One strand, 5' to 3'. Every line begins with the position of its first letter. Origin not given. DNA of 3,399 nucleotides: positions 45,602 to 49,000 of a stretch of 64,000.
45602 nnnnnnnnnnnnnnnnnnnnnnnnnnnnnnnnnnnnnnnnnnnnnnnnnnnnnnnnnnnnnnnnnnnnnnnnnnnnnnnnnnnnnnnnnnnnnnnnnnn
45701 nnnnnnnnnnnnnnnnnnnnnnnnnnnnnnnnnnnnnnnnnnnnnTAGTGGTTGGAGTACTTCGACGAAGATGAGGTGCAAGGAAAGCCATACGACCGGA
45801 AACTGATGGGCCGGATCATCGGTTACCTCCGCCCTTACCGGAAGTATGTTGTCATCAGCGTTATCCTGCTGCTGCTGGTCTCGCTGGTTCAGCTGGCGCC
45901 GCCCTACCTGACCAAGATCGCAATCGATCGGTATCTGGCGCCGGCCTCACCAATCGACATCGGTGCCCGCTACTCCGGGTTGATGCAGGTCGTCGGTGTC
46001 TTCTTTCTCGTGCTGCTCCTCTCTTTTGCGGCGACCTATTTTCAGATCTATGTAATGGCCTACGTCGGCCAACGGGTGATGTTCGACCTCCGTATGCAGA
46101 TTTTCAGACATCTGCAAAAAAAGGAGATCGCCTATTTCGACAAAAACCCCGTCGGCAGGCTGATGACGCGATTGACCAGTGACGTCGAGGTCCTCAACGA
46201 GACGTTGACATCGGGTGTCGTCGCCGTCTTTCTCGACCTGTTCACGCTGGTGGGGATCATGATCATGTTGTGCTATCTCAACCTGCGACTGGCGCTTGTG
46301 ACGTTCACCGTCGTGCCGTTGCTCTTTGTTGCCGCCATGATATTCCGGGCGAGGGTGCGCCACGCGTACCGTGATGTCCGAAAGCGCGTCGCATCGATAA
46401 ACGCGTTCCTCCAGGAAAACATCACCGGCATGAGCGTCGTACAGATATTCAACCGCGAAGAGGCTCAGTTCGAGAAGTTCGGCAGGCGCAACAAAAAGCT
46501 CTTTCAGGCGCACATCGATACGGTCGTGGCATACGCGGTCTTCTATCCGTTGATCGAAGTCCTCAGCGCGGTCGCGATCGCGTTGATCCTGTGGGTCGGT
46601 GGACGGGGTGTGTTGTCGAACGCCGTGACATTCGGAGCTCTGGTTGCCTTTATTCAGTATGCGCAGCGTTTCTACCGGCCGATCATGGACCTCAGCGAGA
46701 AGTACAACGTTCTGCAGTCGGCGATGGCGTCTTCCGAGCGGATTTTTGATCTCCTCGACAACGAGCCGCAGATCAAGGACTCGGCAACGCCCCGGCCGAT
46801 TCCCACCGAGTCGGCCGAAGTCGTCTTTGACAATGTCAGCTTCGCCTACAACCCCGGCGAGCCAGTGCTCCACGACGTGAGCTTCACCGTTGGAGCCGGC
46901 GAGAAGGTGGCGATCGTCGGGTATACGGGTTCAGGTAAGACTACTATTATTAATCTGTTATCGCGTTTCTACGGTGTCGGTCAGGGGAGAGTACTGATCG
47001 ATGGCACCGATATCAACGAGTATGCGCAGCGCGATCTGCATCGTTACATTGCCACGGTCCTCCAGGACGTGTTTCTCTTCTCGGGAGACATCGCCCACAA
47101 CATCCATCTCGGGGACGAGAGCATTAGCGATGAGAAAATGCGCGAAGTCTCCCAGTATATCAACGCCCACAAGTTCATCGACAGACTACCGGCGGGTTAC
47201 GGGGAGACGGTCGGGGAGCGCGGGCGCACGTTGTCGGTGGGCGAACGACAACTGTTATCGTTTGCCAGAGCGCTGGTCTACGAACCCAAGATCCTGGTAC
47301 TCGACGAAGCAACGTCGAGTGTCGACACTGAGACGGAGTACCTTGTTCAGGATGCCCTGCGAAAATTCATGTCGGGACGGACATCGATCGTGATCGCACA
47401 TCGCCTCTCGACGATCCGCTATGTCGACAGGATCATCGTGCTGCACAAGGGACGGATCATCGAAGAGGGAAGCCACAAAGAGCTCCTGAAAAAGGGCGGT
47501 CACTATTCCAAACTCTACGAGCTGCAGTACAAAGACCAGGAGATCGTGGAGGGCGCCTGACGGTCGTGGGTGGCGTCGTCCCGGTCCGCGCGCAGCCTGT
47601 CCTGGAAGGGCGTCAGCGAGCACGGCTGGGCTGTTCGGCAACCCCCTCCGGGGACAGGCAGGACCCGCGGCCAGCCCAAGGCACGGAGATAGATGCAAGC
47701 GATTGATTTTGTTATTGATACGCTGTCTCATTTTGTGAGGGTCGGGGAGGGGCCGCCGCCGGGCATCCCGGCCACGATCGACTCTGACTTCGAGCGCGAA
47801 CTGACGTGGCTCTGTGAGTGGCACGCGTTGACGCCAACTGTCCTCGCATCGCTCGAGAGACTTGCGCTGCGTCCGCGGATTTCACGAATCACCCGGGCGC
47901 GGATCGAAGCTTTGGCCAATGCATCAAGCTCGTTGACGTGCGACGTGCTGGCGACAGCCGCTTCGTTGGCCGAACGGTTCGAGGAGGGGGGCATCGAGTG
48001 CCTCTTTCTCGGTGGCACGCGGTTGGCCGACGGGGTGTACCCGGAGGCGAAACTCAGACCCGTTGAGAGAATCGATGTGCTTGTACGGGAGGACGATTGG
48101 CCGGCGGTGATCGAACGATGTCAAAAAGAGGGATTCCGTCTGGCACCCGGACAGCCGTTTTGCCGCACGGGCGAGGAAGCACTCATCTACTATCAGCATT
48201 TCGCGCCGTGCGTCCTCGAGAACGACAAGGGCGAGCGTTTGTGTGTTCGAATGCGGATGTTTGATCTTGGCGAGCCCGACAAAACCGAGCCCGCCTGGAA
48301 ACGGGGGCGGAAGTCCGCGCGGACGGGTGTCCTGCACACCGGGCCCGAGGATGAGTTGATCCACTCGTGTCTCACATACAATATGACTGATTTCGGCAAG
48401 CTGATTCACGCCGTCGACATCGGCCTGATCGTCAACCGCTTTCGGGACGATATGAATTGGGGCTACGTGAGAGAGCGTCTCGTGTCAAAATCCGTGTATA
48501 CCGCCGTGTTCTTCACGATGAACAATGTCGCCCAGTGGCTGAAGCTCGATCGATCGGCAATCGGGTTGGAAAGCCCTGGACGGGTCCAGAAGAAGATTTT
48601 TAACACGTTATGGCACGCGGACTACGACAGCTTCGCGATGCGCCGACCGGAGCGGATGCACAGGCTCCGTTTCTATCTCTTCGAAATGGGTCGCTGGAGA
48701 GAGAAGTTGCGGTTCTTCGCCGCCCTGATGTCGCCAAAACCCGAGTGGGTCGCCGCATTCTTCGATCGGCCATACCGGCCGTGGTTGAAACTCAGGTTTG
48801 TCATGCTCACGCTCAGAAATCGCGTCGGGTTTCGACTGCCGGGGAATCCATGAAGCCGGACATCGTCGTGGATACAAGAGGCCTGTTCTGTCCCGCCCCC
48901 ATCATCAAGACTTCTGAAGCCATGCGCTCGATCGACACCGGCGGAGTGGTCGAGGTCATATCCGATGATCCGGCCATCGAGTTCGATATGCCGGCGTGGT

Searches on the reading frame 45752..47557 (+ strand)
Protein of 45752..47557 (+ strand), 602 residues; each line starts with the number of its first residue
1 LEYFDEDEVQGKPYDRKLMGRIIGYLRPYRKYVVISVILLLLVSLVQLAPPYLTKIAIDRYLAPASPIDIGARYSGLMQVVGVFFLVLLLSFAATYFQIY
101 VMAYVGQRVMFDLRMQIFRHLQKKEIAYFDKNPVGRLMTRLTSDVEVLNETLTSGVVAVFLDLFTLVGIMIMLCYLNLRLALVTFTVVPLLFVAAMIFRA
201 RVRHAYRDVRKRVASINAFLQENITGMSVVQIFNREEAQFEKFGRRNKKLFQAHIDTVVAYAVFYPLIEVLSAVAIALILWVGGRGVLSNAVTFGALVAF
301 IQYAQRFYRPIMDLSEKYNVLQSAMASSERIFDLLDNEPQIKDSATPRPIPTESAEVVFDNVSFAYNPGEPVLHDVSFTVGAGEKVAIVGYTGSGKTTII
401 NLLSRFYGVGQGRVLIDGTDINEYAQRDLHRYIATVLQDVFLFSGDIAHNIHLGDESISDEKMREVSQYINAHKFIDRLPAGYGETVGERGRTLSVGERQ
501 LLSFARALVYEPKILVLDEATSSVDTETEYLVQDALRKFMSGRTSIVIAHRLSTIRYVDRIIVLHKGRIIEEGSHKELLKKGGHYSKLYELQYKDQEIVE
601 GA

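Call 42: search_protein_families(library=pfam, proteins=[window:45752-47557:+], max_evalue=0.00001)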
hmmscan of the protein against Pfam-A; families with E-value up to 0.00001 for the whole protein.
window:45752-47557:+ (602 aa): 2 families
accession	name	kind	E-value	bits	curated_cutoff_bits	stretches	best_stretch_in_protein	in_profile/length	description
PF00664.28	ABC_membrane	-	7.1e-56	190.3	28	1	34-307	2-270/274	ABC transporter transmembrane region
PF00005.33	ABC_tran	-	2.5e-28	99.8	25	1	373-522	1-137/137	ABC transporter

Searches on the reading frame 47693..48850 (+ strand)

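Call 42: search_protein_families(library=pfam, proteins=[window:47693-48850:+], max_evalue=0.00001)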
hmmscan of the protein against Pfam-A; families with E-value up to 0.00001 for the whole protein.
window:47693-48850:+ (386 aa): 1 family
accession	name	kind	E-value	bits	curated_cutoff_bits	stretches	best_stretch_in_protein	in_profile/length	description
PF14907.12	NTP_transf_5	-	5.8e-29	101.8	31.2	1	36-283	7-248/249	Uncharacterised nucleotidyltransferase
